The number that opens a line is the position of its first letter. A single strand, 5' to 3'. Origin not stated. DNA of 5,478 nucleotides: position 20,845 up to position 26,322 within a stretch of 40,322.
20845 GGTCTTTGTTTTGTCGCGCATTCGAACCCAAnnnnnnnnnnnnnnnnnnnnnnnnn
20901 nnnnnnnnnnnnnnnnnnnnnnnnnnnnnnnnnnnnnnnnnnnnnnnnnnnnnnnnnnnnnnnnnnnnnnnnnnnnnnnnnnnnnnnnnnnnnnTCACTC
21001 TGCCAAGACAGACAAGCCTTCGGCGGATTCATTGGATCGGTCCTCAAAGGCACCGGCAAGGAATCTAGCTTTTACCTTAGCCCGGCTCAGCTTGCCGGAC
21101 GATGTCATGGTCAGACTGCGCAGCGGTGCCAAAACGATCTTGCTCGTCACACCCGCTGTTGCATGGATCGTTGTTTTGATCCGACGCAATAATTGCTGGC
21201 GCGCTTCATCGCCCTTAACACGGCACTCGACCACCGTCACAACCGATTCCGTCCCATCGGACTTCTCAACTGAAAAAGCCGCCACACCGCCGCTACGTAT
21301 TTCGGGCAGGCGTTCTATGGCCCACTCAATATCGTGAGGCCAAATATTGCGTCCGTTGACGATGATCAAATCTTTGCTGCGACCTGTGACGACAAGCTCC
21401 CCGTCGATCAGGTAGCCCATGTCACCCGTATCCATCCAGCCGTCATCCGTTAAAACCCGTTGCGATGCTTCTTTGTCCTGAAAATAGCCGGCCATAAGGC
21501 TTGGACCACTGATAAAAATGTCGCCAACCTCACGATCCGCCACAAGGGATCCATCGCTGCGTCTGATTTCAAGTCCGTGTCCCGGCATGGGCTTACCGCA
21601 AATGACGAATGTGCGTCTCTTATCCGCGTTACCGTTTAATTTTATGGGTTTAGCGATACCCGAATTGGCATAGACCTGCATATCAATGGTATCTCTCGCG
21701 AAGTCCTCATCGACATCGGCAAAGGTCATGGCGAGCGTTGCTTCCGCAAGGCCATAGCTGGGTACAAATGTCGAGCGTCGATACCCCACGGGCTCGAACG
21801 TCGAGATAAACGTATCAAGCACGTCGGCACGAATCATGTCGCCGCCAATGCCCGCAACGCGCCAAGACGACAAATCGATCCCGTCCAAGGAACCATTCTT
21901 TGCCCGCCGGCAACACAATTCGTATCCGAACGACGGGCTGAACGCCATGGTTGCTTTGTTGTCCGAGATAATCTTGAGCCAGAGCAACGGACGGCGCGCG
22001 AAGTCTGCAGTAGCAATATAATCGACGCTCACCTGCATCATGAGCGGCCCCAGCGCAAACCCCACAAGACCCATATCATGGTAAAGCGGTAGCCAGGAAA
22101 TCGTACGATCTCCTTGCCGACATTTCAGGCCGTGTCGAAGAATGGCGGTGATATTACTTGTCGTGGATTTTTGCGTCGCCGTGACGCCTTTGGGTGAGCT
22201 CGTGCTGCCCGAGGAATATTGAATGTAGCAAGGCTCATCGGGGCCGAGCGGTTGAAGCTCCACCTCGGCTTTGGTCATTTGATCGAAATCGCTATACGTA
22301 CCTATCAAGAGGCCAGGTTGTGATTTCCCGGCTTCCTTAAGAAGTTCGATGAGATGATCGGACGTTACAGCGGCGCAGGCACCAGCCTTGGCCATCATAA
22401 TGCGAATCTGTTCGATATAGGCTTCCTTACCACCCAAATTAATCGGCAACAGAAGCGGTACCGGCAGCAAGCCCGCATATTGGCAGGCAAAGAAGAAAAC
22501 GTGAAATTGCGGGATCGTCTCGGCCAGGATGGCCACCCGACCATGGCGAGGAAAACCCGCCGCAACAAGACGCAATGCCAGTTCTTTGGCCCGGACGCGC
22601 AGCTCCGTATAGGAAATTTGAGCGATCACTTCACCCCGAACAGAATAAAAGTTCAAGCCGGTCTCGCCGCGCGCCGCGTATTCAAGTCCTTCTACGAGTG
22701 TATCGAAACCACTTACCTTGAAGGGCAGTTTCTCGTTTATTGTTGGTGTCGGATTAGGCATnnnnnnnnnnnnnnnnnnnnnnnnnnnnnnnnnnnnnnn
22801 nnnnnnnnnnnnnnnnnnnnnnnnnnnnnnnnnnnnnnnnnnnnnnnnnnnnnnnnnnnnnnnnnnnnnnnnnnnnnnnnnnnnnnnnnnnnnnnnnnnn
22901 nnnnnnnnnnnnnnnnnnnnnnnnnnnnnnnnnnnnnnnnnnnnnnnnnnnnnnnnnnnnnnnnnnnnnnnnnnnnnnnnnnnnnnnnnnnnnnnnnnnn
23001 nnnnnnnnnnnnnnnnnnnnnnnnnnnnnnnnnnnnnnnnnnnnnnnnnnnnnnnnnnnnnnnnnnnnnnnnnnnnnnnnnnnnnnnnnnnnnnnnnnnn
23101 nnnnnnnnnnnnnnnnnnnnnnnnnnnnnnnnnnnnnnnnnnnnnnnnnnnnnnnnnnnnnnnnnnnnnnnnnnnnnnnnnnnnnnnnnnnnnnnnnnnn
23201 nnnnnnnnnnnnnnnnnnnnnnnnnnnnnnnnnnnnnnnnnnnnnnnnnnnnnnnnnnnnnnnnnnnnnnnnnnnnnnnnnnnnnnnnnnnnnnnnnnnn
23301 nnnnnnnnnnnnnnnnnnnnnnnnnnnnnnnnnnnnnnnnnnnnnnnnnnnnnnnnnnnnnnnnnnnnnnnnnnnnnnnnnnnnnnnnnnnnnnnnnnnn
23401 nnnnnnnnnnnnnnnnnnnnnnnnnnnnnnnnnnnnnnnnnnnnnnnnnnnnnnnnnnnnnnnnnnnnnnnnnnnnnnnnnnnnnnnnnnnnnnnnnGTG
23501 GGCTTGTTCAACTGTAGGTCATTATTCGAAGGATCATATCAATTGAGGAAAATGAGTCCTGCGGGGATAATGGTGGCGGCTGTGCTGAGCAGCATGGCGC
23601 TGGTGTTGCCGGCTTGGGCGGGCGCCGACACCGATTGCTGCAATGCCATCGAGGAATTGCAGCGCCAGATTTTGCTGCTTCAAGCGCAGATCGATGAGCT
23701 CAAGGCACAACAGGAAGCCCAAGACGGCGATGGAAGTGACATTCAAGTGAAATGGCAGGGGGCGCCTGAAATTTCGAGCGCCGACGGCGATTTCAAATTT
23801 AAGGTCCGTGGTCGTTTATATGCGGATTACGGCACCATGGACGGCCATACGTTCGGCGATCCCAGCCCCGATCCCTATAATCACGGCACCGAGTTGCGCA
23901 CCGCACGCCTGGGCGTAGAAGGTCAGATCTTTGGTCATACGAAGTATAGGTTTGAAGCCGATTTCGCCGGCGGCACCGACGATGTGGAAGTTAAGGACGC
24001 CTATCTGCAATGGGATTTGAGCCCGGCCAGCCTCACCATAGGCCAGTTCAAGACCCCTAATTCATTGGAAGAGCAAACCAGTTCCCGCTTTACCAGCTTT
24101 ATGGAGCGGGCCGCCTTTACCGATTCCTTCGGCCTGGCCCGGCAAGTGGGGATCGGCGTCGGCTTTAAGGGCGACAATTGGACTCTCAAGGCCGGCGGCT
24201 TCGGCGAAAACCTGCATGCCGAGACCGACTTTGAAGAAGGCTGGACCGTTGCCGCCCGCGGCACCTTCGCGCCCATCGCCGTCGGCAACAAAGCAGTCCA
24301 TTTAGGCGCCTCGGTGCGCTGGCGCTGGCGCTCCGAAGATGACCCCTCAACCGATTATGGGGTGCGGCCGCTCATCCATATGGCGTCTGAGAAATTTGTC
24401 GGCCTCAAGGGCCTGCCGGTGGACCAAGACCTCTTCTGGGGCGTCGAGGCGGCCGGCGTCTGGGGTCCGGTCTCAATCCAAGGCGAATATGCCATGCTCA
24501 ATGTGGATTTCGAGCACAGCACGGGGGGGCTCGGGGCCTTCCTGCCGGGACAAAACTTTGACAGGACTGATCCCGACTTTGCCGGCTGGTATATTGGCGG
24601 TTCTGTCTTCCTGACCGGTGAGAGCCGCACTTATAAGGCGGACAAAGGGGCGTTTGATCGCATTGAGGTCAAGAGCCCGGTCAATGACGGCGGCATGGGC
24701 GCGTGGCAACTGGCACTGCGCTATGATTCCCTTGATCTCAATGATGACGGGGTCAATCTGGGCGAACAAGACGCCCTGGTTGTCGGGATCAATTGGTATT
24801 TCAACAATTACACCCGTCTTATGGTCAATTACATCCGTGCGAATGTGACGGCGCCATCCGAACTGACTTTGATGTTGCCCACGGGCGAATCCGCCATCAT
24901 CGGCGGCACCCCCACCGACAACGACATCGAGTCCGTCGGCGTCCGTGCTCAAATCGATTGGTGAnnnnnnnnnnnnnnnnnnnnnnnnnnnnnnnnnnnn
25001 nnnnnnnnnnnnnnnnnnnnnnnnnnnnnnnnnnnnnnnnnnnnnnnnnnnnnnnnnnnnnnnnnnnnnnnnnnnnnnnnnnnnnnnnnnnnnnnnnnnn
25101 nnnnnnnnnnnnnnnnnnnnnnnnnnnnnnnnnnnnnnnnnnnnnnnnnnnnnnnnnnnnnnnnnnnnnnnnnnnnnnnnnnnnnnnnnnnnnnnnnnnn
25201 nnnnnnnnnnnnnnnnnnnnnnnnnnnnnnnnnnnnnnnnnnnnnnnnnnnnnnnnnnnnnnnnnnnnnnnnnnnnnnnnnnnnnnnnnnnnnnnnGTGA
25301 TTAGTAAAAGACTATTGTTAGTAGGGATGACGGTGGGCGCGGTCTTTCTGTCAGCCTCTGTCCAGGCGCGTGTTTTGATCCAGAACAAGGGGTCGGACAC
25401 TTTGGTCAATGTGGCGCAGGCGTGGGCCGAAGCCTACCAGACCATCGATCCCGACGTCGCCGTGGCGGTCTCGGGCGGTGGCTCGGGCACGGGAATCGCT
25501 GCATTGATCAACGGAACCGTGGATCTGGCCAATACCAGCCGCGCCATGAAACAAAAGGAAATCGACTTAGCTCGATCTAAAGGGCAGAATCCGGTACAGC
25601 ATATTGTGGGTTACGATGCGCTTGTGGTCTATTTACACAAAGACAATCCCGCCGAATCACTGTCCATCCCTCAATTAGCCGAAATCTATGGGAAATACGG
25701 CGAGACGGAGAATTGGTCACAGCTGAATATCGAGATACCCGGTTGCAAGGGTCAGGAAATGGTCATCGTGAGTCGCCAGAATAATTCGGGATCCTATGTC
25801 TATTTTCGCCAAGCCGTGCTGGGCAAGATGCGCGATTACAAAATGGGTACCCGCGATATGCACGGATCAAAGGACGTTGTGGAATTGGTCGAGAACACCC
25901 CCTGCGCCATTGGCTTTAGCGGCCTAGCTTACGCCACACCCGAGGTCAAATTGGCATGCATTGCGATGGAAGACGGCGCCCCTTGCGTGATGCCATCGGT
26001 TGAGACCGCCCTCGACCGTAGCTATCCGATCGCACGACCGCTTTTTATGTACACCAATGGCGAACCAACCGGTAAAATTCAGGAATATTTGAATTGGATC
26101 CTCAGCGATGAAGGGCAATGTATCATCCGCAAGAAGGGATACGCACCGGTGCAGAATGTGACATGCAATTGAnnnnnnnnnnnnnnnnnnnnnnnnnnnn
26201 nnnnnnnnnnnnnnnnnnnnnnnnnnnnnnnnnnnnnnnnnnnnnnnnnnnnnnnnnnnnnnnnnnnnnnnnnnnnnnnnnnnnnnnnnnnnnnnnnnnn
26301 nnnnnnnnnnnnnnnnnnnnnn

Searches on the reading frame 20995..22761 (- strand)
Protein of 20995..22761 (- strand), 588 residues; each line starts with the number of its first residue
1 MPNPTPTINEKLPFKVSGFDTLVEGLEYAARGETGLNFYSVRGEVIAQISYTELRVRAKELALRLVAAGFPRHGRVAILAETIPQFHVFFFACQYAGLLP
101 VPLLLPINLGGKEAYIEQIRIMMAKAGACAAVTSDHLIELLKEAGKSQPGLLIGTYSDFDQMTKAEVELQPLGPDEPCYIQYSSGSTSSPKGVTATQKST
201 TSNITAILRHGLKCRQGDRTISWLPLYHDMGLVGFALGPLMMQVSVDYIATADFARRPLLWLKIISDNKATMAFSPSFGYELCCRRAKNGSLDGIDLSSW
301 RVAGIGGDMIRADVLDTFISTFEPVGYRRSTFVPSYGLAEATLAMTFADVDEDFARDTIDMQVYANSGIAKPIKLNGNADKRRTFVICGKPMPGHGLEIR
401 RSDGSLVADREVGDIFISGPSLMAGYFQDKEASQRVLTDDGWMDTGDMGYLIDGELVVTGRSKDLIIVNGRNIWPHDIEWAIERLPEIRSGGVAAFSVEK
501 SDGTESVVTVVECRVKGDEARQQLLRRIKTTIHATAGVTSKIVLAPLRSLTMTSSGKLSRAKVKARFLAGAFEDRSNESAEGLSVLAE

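Call 7: search_protein_families(library=pfam, proteins=[window:20995-22761:-], max_evalue=0.001)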
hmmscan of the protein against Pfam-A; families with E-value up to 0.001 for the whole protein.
window:20995-22761:- (588 aa): 2 families
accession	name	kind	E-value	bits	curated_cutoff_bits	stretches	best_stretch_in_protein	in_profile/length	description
PF00501.34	AMP-binding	-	3.1e-54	184.7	29.9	1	47-427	20-384/384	AMP-binding enzyme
PF14535.12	AMP-binding_C_2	-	0.00079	20.1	25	0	470-560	1-91/96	AMP-binding enzyme C-terminal domain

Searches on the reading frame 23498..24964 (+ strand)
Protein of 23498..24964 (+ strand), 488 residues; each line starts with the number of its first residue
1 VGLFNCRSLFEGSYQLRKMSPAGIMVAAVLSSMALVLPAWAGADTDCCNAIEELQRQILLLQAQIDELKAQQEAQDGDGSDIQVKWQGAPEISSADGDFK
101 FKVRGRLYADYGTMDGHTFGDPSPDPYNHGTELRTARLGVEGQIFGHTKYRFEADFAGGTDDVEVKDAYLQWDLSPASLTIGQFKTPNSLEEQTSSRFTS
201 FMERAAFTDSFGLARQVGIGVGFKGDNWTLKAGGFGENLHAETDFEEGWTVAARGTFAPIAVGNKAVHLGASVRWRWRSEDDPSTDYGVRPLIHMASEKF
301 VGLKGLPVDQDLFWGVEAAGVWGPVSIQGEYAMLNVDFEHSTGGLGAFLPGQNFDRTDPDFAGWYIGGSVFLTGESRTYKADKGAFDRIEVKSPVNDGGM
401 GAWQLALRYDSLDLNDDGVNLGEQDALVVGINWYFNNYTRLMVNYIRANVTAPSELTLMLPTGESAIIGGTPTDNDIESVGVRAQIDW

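Call 7: search_protein_families(library=pfam, proteins=[window:23498-24964:+], max_evalue=0.001)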
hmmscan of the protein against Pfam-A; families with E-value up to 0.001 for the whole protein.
window:23498-24964:+ (488 aa): 2 families
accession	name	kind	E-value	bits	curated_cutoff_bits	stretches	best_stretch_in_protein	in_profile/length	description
PF07396.17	Porin_O_P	-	1.1e-59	203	20.9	1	101-450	1-346/370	Phosphate-selective porin O and P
PF11336.14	DUF3138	-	0.00099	18.3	27.3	0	32-81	9-57/525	Protein of unknown function (DUF3138)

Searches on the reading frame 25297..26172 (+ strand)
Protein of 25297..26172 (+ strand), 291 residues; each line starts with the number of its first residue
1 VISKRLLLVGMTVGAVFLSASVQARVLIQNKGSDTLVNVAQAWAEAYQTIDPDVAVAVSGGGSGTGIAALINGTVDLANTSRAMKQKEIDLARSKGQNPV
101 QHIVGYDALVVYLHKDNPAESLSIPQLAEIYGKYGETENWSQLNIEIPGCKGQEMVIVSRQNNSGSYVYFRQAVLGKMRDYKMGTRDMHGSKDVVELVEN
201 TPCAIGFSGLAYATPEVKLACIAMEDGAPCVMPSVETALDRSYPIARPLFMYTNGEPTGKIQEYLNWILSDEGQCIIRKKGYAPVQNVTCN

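Call 7: search_protein_families(library=pfam, proteins=[window:25297-26172:+], max_evalue=0.001)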
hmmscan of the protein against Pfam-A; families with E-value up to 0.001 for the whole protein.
window:25297-26172:+ (291 aa): 4 families
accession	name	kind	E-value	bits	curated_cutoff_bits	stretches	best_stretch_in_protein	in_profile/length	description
PF12849.12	PBP_like_2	-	6.6e-39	134.7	27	1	24-272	6-267/267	PBP superfamily domain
PF12727.12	PBP_like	-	2.3e-09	37.1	27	1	45-219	2-161/193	PBP superfamily domain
PF13531.11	SBP_bac_11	-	5.2e-07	30.1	25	1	38-282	11-226/227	Bacterial extracellular solute-binding protein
PF01547.30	SBP_bac_1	-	1.8e-05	25.3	26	1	40-274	10-306/307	Bacterial extracellular solute-binding protein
